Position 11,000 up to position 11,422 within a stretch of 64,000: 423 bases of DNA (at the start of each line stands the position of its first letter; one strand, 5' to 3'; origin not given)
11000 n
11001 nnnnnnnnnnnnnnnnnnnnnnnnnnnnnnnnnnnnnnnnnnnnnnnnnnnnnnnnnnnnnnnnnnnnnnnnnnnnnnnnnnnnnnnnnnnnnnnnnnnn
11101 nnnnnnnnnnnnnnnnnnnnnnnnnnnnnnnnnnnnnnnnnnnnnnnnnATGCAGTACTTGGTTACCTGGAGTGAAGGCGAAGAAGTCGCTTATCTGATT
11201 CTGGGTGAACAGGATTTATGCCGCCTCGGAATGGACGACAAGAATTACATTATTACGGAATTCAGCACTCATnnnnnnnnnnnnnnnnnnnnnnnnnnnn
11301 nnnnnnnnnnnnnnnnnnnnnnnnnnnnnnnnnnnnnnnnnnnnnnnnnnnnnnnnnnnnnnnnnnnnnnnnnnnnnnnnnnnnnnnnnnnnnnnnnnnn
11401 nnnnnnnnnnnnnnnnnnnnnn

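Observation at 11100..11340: Stand-alone 41-codon ORF with a strong RBS and its own terminator, next to a solitary tRNA-Arg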

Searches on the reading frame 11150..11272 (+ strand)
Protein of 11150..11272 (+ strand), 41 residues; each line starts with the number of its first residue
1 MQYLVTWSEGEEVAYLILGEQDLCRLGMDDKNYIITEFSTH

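Call 6: search_protein_families(library=pfam, proteins=[window:11150-11272:+], max_evalue=1)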
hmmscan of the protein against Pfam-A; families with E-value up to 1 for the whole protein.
seq(41 aa): 0 families

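Call 7: find_homologous_proteins(query=window:11150-11272:+, max_evalue=10)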
Query seq(41 aa) (41 aa): 2 proteins with E <= 10 among 2 candidates.
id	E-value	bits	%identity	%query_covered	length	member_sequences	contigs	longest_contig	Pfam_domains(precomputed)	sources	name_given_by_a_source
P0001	2.5e-20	87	100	100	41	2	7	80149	-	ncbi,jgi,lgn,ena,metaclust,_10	ncbi:MAG: hypothetical protein ACOX2P_01070 [Bacillota bacterium]|jgi:hypothetical protein|metaclust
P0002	2.4e-12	63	74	95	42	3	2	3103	-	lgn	-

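Call 9: find_encoding_contigs(protein=P0002, flank=5000, max_places=10)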
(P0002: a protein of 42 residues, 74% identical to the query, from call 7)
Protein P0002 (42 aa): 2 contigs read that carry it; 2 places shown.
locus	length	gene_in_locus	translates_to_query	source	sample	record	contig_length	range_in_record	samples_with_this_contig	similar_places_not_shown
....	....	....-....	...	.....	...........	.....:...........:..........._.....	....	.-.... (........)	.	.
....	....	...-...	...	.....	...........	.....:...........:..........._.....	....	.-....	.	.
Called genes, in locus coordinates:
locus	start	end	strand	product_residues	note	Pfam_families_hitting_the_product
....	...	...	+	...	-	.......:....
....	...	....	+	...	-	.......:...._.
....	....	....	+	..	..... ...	-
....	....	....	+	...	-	?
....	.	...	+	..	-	?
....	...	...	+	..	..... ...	-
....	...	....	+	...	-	?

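Call 10: find_encoding_contigs(protein=P0001, flank=3000, max_places=10)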
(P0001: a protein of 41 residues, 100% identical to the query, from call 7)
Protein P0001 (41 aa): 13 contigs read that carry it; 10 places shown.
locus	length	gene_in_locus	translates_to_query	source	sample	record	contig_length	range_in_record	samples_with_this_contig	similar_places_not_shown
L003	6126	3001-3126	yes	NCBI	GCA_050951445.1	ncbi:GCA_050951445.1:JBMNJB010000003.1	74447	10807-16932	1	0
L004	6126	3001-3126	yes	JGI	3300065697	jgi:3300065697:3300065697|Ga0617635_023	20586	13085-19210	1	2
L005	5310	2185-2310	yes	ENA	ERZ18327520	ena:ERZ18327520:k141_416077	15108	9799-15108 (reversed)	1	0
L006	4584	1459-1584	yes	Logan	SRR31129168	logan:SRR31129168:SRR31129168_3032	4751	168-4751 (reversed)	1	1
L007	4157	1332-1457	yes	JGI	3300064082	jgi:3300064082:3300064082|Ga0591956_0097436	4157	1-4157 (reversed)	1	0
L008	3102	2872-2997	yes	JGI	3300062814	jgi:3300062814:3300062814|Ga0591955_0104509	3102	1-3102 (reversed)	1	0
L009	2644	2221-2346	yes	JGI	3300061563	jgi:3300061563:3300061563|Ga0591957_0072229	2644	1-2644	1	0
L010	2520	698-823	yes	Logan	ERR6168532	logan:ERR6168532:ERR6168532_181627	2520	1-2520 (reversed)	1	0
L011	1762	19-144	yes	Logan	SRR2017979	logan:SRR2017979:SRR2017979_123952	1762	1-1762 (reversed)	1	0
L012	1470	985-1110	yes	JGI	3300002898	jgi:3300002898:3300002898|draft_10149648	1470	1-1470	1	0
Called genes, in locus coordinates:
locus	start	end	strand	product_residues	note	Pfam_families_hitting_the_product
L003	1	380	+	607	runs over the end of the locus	PF00009:GTP_EFTU, PF01926:MMR_HSR1 (weak), PF22042:EF-G_D2, PF03144:GTP_EFTU_D2, PF00679:EFG_C, PF21018:BipA_C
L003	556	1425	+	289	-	PF06207:DUF1002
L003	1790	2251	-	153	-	PF20587:DUF6789 (weak)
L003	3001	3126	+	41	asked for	-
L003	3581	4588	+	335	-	PF00586:AIRS, PF02769:AIRS_C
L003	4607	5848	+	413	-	PF05221:AdoHcyase, PF02826:2-Hacid_dh_C, PF00670:AdoHcyase_NAD, PF07991:KARI_N (faint)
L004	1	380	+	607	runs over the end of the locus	PF00009:GTP_EFTU, PF01926:MMR_HSR1 (weak), PF22042:EF-G_D2, PF03144:GTP_EFTU_D2, PF00679:EFG_C, PF21018:BipA_C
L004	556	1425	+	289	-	PF06207:DUF1002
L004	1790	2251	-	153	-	PF20587:DUF6789 (weak)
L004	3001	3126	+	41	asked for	-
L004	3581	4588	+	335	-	PF00586:AIRS, PF02769:AIRS_C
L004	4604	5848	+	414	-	PF05221:AdoHcyase, PF02826:2-Hacid_dh_C, PF00670:AdoHcyase_NAD, PF07991:KARI_N (faint)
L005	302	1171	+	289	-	PF06207:DUF1002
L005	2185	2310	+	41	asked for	-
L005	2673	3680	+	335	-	PF00586:AIRS, PF02769:AIRS_C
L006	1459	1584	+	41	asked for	-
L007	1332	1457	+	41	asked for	-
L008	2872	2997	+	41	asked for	-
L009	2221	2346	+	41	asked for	-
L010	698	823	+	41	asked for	-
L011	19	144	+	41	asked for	-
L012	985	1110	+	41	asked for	-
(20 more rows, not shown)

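Call 25: find_homologous_proteins(query=A3, max_evalue=10)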
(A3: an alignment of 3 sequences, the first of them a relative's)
Query A3 (3 sequences) (41 aa, profile of the alignment): 12 proteins with E <= 10 among 12 candidates.
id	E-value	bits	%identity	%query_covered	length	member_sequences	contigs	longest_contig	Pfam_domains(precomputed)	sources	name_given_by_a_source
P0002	6.4e-26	108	74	95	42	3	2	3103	-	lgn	-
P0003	1.4e-25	107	81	100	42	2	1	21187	-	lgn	-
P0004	7.3e-25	104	65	100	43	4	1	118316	-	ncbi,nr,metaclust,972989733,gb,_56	ncbi:MAG: hypothetical protein XD50_0235 [Clostridia bacterium 41_269]|nr:MAG: hypothetical protein 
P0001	1.1e-24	104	100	100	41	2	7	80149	-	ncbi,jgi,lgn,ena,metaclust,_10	ncbi:MAG: hypothetical protein ACOX2P_01070 [Bacillota bacterium]|jgi:hypothetical protein|metaclust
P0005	2.8e-23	99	71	100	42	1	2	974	-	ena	-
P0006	4.9e-23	98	74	100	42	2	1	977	-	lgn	-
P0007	1.6e-19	87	63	98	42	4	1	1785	-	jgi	jgi:hypothetical protein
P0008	1.6e-19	87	68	100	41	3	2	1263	-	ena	-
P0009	4.3e-19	86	71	100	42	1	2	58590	-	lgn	-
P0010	7.6e-19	85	73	95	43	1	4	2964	-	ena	-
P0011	4.3e-11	60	47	93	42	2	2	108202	-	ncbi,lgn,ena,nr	ncbi:hypothetical protein [Desulfofundulus thermobenzoicus]|nr:hypothetical protein [Desulfofundulus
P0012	2.3e-5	42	54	63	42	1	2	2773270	-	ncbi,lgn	ncbi:hypothetical protein [Moorella sp. ACPs]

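Call 26: search_solved_structures(query=A3, max_evalue=10, show_alignments=3)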
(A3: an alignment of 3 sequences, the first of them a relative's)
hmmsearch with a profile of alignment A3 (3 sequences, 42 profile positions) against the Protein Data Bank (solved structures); distinct sequences matched with E-value up to 10: 0.

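Call 28: find_encoding_contigs(protein=P0011, flank=4000, max_places=3)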
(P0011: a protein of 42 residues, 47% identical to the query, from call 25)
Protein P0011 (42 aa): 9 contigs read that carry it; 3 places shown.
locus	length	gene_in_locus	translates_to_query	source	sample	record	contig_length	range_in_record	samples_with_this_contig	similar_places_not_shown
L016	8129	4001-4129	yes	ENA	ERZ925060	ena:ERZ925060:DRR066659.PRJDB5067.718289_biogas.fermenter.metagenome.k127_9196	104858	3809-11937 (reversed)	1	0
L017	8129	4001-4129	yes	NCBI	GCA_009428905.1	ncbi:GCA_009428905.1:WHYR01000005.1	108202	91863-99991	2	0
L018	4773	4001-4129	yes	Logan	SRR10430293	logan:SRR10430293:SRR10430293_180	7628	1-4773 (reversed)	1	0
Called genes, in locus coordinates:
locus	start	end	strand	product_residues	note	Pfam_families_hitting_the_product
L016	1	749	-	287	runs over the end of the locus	PF02735:Ku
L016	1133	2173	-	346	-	PF01699:Na_Ca_ex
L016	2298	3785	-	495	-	PF04293:SpoVR, PF24755:SpoVR_C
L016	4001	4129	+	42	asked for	-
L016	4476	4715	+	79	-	PF04023:FeoA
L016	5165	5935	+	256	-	PF03193:RsgA_GTPase (faint), PF01926:MMR_HSR1, PF02421:FeoB_N, PF17910:FeoB_Cyto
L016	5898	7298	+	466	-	PF07670:Gate, PF07664:FeoB_C, PF07670:Gate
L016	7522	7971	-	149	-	PF01325:Fe_dep_repress, PF02742:Fe_dep_repr_C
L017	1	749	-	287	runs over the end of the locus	PF02735:Ku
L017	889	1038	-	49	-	-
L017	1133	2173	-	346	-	PF01699:Na_Ca_ex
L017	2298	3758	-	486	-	PF04293:SpoVR, PF24755:SpoVR_C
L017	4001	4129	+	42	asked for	-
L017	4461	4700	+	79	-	PF04023:FeoA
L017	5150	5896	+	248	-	PF03193:RsgA_GTPase (faint), PF00009:GTP_EFTU (faint), PF01926:MMR_HSR1, PF02421:FeoB_N, PF17910:FeoB_Cyto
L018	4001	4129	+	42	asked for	-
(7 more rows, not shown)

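Call 29: find_encoding_contigs(protein=P0012, flank=4000, max_places=3)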
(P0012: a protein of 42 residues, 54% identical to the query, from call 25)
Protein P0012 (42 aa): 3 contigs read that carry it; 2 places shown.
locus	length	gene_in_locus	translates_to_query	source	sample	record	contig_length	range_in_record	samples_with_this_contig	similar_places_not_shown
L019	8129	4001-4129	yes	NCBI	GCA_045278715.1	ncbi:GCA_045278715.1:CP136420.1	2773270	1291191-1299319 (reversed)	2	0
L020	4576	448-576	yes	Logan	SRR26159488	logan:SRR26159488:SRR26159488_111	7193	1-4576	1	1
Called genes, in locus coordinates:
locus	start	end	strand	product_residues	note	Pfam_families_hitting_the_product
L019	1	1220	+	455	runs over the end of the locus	PF00202:Aminotran_3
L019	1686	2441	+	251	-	PF00005:ABC_tran, PF13304:AAA_21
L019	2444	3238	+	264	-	PF03649:UPF0014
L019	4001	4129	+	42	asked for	-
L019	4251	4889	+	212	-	PF12654:DUF3786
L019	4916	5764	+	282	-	-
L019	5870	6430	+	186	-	-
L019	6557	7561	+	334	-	PF00586:AIRS, PF02769:AIRS_C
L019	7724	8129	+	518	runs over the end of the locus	PF01039:Carboxyl_trans, PF03255:ACCA, PF06833:MdcE (weak)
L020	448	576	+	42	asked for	-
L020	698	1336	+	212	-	PF12654:DUF3786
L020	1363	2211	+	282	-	-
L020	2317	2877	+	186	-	-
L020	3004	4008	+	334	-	PF00586:AIRS, PF02769:AIRS_C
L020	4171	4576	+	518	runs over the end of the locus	PF01039:Carboxyl_trans, PF03255:ACCA, PF06833:MdcE (weak)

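Call 30: search_protein_representatives(alignment_id=A2)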
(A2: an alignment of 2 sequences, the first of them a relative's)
Query: 2 sequences, 42 profile positions. Proteins with E-value up to 0.001 (for the whole library): 19; up to 1e-10: 2; up to 1e-30: 0. The best 19 are listed.
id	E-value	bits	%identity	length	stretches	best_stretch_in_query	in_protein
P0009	4.2e-19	84.2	-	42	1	1-42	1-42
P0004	1.4e-14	69.7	-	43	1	1-42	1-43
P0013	2.3e-08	49.8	-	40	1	1-38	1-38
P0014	4.3e-08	48.9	-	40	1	1-37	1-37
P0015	1.1e-07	47.7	-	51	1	1-38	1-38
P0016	1.1e-05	41.3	-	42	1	3-39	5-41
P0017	1.2e-05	41.1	-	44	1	1-38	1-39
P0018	1.7e-05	40.6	-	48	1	1-39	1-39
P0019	1.9e-05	40.5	-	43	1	1-39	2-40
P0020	4.2e-05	39.4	-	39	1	1-38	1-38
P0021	5.0e-05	39.1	-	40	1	2-36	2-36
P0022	6.1e-05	38.8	-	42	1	1-37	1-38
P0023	6.9e-05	38.7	-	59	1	1-36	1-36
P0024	1.9e-04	37.2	-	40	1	3-39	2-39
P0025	2.1e-04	37.1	-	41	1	1-38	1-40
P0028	3.5e-04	36.4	-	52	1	1-39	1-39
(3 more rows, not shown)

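Call 33: find_homologous_proteins(query=A4, max_evalue=0.01)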
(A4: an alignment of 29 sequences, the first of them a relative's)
Query A4 (29 sequences) (41 aa, profile of the alignment): 199 proteins with E <= 0.01 among 295 candidates; the best 120 are listed.
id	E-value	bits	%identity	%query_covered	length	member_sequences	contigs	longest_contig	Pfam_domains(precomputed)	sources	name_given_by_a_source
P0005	2.1e-19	87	71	100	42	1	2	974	-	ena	-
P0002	2.2e-19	87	74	95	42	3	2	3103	-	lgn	-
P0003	4.2e-19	86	81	100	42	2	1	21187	-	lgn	-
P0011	5.9e-19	85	47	93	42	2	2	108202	-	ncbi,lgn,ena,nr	ncbi:hypothetical protein [Desulfofundulus thermobenzoicus]|nr:hypothetical protein [Desulfofundulus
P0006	8.0e-19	85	74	100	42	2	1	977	-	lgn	-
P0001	1.8e-18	84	100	100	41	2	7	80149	-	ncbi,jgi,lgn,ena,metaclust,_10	ncbi:MAG: hypothetical protein ACOX2P_01070 [Bacillota bacterium]|jgi:hypothetical protein|metaclust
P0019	1.9e-17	81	40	98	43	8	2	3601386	-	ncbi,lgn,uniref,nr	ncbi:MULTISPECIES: hypothetical protein [Desulfofundulus]|uniref:Uncharacterized protein n=2 Tax=Des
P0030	2.3e-17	80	45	98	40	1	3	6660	-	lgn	-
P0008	2.7e-17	80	68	100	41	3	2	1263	-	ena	-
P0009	2.8e-17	80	71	100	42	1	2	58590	-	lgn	-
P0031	3.6e-17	80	61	88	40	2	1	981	-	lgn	-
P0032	4.0e-17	79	71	100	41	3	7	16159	-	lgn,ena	-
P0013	4.4e-17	79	49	95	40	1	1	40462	-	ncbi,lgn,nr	ncbi:MAG: hypothetical protein PHT62_04425 [Desulfotomaculaceae bacterium]|nr:hypothetical protein [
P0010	1.4e-16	78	73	95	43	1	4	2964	-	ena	-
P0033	1.4e-16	78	58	88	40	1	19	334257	-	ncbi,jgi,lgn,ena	jgi:hypothetical protein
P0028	2.0e-16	77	46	95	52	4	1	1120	-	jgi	-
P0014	3.0e-16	77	50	98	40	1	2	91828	-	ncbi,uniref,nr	ncbi:hypothetical protein [Desulforamulus aquiferis]|uniref:Uncharacterized protein n=1 Tax=Desulfor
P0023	4.6e-16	76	47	88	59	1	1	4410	-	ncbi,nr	ncbi:MAG: hypothetical protein K6U74_06715 [Firmicutes bacterium]|nr:hypothetical protein [Bacillota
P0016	1.4e-15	75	47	93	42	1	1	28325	-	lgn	-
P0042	2.1e-15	74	53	93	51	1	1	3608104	-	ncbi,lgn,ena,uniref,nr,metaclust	ncbi:hypothetical protein [Desulforamulus reducens]|uniref:hypothetical protein n=1 Tax=Desulforamul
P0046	3.8e-15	73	43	98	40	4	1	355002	-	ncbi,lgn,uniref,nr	ncbi:hypothetical protein [Desulfallas thermosapovorans]|uniref:Uncharacterized protein n=1 Tax=Desu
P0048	4.1e-15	73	45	98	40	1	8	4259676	-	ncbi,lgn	ncbi:hypothetical protein [Desulfoscipio sp. XC116]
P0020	1.6e-14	71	46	95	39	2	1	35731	-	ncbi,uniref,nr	ncbi:hypothetical protein SAMN05660706_13416 [Desulfoscipio geothermicus DSM 3669]|uniref:Uncharacte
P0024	6.2e-14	69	49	93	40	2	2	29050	-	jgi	jgi:hypothetical protein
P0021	8.0e-14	69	47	88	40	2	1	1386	-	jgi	-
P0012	2.4e-13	67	54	63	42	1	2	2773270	-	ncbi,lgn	ncbi:hypothetical protein [Moorella sp. ACPs]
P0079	3.7e-13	67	45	93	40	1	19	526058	-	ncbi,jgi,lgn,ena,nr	ncbi:MAG: hypothetical protein ACYDDN_04975 [Candidatus Desulforudaceae bacterium]|jgi:hypothetical 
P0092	1.4e-11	62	85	32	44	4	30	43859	-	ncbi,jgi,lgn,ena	ncbi:hypothetical protein [Thermodesulfitimonas autotrophica]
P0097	5.3e-11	60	43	85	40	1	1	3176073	-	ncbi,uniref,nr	ncbi:hypothetical protein [Desulfitobacterium metallireducens]|uniref:Uncharacterized protein n=1 Ta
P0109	3.0e-10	57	40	95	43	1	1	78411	-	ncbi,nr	ncbi:hypothetical protein [Heliorestis acidaminivorans]|nr:hypothetical protein [Heliorestis acidami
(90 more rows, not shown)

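Call 34: search_protein_families(library=ncbifam, alignment_id=A4, max_evalue=1)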
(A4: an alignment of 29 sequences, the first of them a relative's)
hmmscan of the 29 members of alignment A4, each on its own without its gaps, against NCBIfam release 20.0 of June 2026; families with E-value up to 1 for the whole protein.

A. member 1, P0001 (41 aa): 0 families

B. families by the number of members that match (of 29 scanned): 3 families
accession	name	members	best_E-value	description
NF047331.1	phage_HTJ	2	0.039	phage head-tail joining protein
NF052486.1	AntiApopMycob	1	0.063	anti-apoptotic protein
NF050085.1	LIC10280_fam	1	0.082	LIC10280 family protein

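Call 35: find_encoding_contigs(protein=P0042, flank=4000, max_places=1)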
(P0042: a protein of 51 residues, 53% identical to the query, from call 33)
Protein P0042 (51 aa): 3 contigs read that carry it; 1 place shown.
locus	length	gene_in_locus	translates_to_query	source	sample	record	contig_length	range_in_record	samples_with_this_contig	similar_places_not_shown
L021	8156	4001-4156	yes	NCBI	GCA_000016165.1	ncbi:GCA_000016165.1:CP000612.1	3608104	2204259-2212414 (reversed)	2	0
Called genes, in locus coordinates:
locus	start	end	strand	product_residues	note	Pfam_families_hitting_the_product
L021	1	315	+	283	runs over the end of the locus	PF01695:IstB_IS21, PF04851:ResIII (weak)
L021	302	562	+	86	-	-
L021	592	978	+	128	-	PF01588:tRNA_bind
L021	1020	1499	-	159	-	PF04306:DUF456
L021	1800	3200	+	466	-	PF08245:Mur_ligase_M, PF08353:MurT_C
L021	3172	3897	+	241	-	PF07685:GATase_3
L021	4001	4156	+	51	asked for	-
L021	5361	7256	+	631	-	PF08298:AAA_PrkA, PF06798:PrkA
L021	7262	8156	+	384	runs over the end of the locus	PF04285:DUF444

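Call 36: find_encoding_contigs(protein=P0019, flank=4000, max_places=1)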
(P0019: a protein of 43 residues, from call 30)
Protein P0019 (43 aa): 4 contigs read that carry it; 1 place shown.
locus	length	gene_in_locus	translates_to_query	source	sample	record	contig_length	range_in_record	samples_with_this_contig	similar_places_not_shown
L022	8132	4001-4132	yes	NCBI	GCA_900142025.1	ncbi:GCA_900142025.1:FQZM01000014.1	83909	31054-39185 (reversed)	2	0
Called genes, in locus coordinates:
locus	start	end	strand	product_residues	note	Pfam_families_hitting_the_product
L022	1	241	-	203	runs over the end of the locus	-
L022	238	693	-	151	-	PF13581:HATPase_c_2, PF02518:HATPase_c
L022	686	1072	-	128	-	PF01740:STAS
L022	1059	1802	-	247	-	PF01740:STAS, PF13466:STAS_2 (weak)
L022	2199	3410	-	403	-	PF13185:GAF_2, PF01590:GAF, PF13487:HD_5, PF01966:HD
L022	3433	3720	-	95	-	-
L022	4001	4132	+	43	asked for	-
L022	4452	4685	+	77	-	PF04023:FeoA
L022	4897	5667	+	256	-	PF01926:MMR_HSR1, PF02421:FeoB_N, PF17910:FeoB_Cyto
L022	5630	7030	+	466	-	PF07670:Gate, PF07664:FeoB_C, PF07670:Gate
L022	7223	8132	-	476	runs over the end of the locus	PF10114:PocR (weak), PF00990:GGDEF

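Call 37: find_encoding_contigs(protein=P0097, flank=4000, max_places=1)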
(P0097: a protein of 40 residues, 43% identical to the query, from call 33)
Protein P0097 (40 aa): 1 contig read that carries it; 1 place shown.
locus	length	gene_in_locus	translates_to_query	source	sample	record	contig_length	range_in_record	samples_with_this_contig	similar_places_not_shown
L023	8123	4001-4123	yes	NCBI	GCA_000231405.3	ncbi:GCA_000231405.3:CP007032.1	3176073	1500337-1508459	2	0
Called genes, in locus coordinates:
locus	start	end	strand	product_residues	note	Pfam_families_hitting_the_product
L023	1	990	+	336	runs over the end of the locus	PF00044:Gp_dh_N, PF02800:Gp_dh_C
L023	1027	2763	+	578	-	PF00224:PK, PF02887:PK_C, PF00391:PEP-utilizers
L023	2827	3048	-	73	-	-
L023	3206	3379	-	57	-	PF05979:DUF896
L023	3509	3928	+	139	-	PF13279:4HBT_2, PF03061:4HBT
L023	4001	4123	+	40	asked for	-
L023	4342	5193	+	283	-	PF02645:DegV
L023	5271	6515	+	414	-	PF00768:Peptidase_S11, PF02113:Peptidase_S13 (faint), PF13354:Beta-lactamase2, PF07943:PBP5_C (weak)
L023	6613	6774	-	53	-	PF07561:DUF1540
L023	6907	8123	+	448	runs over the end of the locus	PF00919:UPF0004, PF04055:Radical_SAM, PF01938:TRAM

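Call 38: find_encoding_contigs(protein=P0048, flank=4000, max_places=1)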
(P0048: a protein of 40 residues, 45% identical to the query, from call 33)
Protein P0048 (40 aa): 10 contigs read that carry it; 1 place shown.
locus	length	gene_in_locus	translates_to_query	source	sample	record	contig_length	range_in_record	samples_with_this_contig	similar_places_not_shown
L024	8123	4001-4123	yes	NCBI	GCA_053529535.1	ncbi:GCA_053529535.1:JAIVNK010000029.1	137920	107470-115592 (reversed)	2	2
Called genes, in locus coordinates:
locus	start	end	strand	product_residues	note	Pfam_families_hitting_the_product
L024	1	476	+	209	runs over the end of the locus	PF10670:DUF4198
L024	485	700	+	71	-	PF00462:Glutaredoxin, PF13417:GST_N_3 (weak)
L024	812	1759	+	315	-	PF00753:Lactamase_B, PF19583:ODP (faint), PF23023:Anti-Pycsar_Apyc1 (faint), PF12706:Lactamase_B_2 (faint)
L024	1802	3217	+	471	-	PF08245:Mur_ligase_M, PF08353:MurT_C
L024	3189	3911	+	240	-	PF07685:GATase_3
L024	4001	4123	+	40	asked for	-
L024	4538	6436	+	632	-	PF08298:AAA_PrkA, PF06798:PrkA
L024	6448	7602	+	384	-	PF04285:DUF444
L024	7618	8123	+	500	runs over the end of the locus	PF04293:SpoVR, PF24755:SpoVR_C (weak)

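Call 43: find_related_loci(query=A5, collection=metagenome_contigs, flank=3000)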
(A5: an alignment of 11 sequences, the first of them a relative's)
Query A5 (41 aa) in metagenome_contigs; peptide patterns used: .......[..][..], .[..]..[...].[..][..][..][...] (x = any residue, [..] = any of these).
113 stretches matched a pattern; 4 encode a relative of the query (tblastn E <= 1e-3); 4 distinct loci.
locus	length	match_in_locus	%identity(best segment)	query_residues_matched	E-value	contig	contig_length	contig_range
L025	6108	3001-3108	58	1-36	5e-11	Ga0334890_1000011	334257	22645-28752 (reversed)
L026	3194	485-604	53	1-40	1e-10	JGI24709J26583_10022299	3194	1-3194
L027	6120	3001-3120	53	1-40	1e-10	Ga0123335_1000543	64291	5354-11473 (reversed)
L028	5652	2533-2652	53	1-40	1e-10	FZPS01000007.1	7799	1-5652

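Call 44: find_encoding_contigs(protein=P0109, flank=4000, max_places=1)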
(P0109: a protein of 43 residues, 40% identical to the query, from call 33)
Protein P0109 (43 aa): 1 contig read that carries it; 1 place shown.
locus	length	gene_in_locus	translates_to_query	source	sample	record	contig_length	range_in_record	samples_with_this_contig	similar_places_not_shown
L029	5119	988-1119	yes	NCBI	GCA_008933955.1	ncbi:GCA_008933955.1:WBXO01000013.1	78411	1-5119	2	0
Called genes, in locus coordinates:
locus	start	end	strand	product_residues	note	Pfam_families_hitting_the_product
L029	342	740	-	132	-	PF20791:Acyl-ACP_TE_C (faint), PF13279:4HBT_2, PF03061:4HBT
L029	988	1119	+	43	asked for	-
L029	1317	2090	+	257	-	PF02540:NAD_synthase, PF03054:tRNA_Me_trans (faint)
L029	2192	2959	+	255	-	PF20772:TACO1_YebC_N, PF01709:Transcrip_reg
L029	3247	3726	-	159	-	PF01047:MarR, PF12802:MarR_2, PF12840:HTH_20 (faint), PF13404:HTH_AsnC-type, PF13412:HTH_24, PF24034:DUF7343 (faint), PF13545:HTH_Crp_2 (weak), PF01037:AsnC_trans_reg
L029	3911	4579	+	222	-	-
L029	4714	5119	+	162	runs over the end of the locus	PF02075:RuvC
